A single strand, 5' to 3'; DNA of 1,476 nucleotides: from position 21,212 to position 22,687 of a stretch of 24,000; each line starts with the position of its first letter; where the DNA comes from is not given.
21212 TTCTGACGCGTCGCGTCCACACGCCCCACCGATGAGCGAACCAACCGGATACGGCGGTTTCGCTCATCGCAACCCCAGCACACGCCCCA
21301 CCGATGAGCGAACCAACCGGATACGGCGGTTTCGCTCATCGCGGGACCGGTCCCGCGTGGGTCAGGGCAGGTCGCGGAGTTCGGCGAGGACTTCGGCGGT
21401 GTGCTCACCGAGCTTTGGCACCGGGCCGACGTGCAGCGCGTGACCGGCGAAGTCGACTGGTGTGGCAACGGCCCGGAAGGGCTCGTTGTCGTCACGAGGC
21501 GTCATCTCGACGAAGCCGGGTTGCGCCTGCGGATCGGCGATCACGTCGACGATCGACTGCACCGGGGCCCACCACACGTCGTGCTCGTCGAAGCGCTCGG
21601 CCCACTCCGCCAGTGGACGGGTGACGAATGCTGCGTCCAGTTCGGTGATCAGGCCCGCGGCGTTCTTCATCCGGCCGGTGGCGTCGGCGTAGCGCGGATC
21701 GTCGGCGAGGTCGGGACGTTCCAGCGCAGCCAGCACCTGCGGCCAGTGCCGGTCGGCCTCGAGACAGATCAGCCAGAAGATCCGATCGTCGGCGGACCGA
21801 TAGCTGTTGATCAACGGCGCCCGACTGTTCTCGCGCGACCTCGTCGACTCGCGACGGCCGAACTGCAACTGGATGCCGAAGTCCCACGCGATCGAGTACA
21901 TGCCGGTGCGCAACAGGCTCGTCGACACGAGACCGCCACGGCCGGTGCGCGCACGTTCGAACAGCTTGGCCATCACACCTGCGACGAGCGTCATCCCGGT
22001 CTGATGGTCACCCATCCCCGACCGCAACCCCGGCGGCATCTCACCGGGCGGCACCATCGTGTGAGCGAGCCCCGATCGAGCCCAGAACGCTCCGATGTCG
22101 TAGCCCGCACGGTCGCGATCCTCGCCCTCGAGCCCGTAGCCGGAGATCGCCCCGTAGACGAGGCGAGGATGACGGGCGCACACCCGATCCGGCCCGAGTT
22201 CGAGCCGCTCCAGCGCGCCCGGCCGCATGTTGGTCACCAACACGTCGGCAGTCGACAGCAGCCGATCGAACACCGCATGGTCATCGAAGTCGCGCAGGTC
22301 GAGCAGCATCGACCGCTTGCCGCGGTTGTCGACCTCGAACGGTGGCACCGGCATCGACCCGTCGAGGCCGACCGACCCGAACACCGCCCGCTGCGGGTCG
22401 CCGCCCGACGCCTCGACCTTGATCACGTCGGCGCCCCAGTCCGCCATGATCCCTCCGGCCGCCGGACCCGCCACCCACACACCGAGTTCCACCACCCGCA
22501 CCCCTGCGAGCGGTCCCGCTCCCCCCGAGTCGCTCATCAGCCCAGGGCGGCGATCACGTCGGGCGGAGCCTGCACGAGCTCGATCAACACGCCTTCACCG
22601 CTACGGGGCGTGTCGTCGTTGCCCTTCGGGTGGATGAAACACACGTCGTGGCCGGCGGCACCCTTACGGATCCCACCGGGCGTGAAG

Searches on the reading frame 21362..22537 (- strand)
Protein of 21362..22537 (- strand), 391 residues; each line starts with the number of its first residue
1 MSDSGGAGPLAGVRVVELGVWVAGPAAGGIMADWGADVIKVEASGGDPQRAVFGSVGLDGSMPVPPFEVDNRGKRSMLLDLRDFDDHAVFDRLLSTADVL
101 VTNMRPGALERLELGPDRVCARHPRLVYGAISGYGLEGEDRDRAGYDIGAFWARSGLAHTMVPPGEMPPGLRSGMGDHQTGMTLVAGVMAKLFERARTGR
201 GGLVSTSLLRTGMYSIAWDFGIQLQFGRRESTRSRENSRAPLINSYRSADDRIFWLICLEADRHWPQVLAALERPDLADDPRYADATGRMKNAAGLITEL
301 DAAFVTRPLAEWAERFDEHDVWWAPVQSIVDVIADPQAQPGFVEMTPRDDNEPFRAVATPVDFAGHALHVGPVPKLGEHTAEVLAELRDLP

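Call 90: find_encoding_contigs(protein=window:21362-22537:-, flank=10000, max_places=2)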
Protein window:21362-22537:- (391 aa): no gene with exactly this product is on record in the collection.
